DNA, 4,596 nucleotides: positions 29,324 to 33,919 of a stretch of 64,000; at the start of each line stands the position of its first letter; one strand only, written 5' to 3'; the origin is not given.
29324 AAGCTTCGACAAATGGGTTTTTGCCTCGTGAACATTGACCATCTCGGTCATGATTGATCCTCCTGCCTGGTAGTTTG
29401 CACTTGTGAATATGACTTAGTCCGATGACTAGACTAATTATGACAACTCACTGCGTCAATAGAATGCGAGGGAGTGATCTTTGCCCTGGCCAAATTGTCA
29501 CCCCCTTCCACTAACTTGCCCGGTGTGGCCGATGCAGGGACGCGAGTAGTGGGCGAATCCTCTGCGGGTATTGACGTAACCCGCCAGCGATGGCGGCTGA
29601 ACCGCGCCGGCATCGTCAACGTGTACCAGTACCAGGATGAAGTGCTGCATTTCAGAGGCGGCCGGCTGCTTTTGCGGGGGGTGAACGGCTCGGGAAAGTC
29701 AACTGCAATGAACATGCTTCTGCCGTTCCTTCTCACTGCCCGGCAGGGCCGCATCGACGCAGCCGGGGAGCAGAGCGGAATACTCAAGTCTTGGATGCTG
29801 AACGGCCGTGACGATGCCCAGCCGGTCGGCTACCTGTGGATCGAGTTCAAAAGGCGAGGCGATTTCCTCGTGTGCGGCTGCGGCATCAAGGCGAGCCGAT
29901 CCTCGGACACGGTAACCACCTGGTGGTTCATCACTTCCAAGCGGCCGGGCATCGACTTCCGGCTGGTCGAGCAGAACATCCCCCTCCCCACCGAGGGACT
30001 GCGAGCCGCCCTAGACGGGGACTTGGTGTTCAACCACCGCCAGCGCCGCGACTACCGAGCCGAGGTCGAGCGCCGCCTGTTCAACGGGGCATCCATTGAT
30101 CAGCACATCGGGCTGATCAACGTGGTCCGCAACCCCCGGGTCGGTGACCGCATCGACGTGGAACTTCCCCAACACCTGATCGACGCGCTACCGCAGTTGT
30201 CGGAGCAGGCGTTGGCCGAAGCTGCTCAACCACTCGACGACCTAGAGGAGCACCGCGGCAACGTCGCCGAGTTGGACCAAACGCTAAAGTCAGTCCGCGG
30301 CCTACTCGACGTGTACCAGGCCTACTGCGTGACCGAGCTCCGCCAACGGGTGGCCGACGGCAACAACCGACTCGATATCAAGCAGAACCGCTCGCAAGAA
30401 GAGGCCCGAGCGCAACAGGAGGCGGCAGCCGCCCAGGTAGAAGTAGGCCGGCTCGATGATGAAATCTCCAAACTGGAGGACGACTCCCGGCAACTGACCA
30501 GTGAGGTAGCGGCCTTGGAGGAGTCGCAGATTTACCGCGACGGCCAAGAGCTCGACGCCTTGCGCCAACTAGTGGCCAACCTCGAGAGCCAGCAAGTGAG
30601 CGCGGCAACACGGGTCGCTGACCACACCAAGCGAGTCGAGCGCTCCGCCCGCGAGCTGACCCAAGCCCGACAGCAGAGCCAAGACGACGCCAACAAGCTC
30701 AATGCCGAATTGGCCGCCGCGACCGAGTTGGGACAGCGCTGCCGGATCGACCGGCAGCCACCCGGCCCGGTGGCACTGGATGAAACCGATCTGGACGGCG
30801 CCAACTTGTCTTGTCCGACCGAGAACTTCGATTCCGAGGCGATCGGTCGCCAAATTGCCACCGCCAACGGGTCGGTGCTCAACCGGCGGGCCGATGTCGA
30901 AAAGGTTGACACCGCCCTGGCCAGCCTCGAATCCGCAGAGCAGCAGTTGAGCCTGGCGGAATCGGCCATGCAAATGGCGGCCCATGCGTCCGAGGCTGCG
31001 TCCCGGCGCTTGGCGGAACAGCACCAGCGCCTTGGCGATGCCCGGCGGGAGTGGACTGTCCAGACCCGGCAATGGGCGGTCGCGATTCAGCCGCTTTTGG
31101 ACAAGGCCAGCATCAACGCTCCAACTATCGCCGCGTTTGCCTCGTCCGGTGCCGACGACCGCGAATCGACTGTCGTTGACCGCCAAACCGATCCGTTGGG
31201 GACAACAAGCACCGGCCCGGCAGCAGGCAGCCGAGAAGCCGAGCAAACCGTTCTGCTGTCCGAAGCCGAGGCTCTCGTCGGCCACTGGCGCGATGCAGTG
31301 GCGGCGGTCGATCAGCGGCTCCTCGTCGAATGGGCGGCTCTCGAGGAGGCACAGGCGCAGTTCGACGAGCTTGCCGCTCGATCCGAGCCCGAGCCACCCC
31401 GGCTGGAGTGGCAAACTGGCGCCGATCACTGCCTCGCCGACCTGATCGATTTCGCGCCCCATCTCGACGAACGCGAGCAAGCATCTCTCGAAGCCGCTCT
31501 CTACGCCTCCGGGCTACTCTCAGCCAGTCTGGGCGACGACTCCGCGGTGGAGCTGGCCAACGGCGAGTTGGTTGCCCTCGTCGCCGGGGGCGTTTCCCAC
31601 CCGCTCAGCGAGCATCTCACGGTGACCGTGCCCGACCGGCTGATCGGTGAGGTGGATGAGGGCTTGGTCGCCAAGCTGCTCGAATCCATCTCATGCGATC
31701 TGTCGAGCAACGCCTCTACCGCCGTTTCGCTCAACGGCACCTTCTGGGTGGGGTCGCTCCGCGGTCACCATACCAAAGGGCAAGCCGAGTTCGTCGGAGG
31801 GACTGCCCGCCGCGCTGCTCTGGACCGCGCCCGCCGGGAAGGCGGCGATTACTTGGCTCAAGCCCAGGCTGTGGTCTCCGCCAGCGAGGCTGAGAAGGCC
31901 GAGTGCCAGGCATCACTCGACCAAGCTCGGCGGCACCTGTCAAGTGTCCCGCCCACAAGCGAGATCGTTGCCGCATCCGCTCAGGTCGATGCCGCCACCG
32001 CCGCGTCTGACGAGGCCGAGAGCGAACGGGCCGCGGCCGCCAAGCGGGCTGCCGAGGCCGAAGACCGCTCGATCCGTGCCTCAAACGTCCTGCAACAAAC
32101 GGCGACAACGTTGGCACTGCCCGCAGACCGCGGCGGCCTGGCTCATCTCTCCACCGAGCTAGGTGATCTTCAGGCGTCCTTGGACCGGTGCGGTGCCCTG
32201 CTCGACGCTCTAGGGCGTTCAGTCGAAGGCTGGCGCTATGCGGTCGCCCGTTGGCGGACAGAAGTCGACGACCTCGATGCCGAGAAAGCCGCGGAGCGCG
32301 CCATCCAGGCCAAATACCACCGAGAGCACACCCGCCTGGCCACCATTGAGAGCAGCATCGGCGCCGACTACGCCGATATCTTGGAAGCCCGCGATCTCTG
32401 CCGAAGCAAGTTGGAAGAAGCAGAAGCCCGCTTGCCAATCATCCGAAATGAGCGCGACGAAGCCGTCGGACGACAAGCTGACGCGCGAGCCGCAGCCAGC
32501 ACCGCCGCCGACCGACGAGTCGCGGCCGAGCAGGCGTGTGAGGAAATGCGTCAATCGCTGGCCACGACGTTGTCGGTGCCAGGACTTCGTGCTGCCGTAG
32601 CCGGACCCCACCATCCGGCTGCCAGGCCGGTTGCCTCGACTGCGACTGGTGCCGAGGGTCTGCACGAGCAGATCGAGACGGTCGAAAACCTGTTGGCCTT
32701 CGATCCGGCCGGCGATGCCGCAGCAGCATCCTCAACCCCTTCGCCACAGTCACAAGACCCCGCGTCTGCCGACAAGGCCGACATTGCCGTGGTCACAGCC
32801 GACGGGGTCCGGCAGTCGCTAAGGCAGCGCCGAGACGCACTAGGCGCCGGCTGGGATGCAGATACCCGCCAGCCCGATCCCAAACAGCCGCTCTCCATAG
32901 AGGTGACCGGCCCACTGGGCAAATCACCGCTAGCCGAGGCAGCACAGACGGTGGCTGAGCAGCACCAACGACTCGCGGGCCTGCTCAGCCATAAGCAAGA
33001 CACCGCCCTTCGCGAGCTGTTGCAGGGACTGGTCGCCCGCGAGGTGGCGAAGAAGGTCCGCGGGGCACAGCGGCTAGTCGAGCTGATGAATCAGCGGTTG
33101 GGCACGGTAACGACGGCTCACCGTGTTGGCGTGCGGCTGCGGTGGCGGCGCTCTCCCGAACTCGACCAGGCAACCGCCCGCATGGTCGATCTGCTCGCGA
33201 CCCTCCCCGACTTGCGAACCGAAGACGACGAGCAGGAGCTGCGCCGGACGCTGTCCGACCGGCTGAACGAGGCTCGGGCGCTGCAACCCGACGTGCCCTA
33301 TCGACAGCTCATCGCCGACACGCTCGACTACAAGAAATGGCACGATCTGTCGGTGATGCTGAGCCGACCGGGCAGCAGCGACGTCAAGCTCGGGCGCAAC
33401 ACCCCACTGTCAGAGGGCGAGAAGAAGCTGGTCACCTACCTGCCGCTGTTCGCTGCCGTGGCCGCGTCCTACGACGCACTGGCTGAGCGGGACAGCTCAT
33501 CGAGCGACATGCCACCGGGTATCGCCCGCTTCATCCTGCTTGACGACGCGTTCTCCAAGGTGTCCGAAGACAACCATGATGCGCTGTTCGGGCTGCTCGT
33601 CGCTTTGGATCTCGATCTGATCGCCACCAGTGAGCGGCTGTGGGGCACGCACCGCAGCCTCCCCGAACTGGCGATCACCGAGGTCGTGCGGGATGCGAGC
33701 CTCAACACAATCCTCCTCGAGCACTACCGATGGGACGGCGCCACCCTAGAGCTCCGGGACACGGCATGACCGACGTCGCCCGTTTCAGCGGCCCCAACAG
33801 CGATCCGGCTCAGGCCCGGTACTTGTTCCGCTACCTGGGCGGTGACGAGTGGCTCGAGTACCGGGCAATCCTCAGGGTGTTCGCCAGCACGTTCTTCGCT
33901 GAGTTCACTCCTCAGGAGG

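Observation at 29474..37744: Wadjet-like SMC anti-plasmid operon of the TIGR02677-80 flavour in permuted order jetC-jetA-jetB-jetD, fully translationally coupled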

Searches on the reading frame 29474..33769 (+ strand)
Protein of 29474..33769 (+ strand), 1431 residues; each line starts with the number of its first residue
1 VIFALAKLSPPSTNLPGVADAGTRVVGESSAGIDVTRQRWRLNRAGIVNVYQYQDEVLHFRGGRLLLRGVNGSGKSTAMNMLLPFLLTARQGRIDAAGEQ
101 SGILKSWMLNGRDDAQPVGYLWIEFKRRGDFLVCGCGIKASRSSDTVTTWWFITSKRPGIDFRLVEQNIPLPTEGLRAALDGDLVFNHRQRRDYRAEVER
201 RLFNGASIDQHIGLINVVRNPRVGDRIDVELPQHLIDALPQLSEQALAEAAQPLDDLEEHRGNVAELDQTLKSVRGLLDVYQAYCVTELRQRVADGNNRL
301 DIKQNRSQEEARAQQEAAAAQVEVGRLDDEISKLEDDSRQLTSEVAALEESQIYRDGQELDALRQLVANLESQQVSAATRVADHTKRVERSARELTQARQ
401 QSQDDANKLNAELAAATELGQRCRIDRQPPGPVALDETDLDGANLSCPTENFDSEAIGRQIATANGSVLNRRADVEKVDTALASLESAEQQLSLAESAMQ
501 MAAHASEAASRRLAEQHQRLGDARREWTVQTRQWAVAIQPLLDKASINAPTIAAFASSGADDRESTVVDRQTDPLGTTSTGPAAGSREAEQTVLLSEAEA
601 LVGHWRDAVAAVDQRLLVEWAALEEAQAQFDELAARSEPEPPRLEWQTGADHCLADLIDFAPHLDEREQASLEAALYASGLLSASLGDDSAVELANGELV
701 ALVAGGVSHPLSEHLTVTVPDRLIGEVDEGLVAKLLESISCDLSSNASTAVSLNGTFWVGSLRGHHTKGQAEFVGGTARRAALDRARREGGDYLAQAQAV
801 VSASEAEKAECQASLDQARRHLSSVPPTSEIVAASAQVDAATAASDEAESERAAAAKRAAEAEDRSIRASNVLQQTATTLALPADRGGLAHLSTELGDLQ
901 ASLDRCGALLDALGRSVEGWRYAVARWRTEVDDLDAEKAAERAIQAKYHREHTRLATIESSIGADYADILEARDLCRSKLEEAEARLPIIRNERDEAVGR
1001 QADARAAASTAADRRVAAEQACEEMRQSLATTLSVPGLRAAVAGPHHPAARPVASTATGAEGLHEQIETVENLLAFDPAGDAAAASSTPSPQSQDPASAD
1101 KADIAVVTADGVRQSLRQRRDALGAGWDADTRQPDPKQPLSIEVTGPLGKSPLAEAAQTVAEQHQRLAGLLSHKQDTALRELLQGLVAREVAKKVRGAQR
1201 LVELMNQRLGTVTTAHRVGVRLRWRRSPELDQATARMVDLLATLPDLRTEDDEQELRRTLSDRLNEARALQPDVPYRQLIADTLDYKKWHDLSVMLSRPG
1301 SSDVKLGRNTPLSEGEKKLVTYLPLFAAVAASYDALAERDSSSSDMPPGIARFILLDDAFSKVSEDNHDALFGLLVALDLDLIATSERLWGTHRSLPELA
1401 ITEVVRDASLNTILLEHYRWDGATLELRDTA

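Call 7: search_protein_families(library=ncbifam, proteins=[window:29474-33769:+])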
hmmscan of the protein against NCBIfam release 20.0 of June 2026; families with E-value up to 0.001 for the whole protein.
window:29474-33769:+ (1431 aa): 3 families
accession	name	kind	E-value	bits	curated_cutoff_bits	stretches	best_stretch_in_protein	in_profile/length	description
TIGR02680.1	TIGR02680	hypoth_equivalog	8.2e-176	587.1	462.85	1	39-1423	1-1353/1356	TIGR02680 family protein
TIGR02168.1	SMC_prok_B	equivalog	1.6e-07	29.5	567.35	1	778-1033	679-944/1181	chromosome segregation protein SMC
TIGR02169.1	SMC_prok_A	equivalog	0.0005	17.9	729.4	0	805-1021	207-485/1165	chromosome segregation protein SMC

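Call 8: search_protein_families(library=pfam, proteins=[window:29474-33769:+])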
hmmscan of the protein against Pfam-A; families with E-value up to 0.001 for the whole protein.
window:29474-33769:+ (1431 aa): 3 families
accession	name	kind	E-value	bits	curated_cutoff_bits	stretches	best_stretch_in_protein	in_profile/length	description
PF13558.12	SbcC_Walker_B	-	3.7e-13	50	27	1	1282-1376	2-89/90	SbcC/RAD50-like, Walker B motif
PF13555.12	AAA_29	-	0.00012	22.1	27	1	42-90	1-50/61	P-loop containing region of AAA domain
PF13476.12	AAA_23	-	0.00019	22.6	27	0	48-83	5-40/201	AAA domain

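Call 9: search_protein_families(library=padloc, proteins=[window:29474-33769:+])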
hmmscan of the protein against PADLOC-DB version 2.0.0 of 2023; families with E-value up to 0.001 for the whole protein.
window:29474-33769:+ (1431 aa): 8 families
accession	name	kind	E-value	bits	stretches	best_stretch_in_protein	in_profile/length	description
PDLC00553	JetC2|JetC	-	1.3e-270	899.4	1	36-1429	11-1354/1361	DUF3584 domain; MukB-like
PDLC00551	JetC2|JetC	-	1.8e-133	444.9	1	37-1428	3-1358/1365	DUF3584 domain; MukB-like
PDLC00550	JetC2|JetC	-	2.5e-97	325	3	37-532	2-505/1355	DUF3584 domain; MukB-like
PDLC00552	JetC2|JetC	-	4.9e-93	310.7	2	38-990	2-943/1365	DUF3584 domain; MukB-like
PDLC00549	JetC2|JetC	-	7.5e-67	224.1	1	38-1390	26-1354/1404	DUF3584 domain; MukB-like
PDLC00554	JetC2|JetC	-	3.4e-64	215.5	1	36-408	4-384/390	DUF3584 domain; MukB-like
PDLC00519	JetC1|JetC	-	3.6e-06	23.5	0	42-201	4-176/1097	DUF3584 domain; MukB-like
PDLC04135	mad3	-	0.00032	18.3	1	44-91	4-50/374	mads_3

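Call 27: search_solved_structures(query=window:29474-33769:+, max_evalue=0.001)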
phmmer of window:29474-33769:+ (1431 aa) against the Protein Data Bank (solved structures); distinct sequences matched with E-value up to 0.001: 1.
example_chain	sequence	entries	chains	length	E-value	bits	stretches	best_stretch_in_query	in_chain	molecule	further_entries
9qe0_A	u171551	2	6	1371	5.8e-52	180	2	36-406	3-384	JetC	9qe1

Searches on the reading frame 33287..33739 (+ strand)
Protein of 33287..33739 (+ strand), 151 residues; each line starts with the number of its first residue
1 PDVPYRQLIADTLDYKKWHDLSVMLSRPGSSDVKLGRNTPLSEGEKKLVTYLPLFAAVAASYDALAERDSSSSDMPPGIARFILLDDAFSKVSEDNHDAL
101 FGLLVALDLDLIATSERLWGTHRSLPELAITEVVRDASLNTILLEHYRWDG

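Call 66: search_solved_structures(query=window:33287-33739:+, max_evalue=1, show_alignments=3)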
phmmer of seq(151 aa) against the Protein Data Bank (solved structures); distinct sequences matched with E-value up to 1: 1.
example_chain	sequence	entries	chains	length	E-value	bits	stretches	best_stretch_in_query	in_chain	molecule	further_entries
9qe0_A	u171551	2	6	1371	9.1e-14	55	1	6-151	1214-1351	JetC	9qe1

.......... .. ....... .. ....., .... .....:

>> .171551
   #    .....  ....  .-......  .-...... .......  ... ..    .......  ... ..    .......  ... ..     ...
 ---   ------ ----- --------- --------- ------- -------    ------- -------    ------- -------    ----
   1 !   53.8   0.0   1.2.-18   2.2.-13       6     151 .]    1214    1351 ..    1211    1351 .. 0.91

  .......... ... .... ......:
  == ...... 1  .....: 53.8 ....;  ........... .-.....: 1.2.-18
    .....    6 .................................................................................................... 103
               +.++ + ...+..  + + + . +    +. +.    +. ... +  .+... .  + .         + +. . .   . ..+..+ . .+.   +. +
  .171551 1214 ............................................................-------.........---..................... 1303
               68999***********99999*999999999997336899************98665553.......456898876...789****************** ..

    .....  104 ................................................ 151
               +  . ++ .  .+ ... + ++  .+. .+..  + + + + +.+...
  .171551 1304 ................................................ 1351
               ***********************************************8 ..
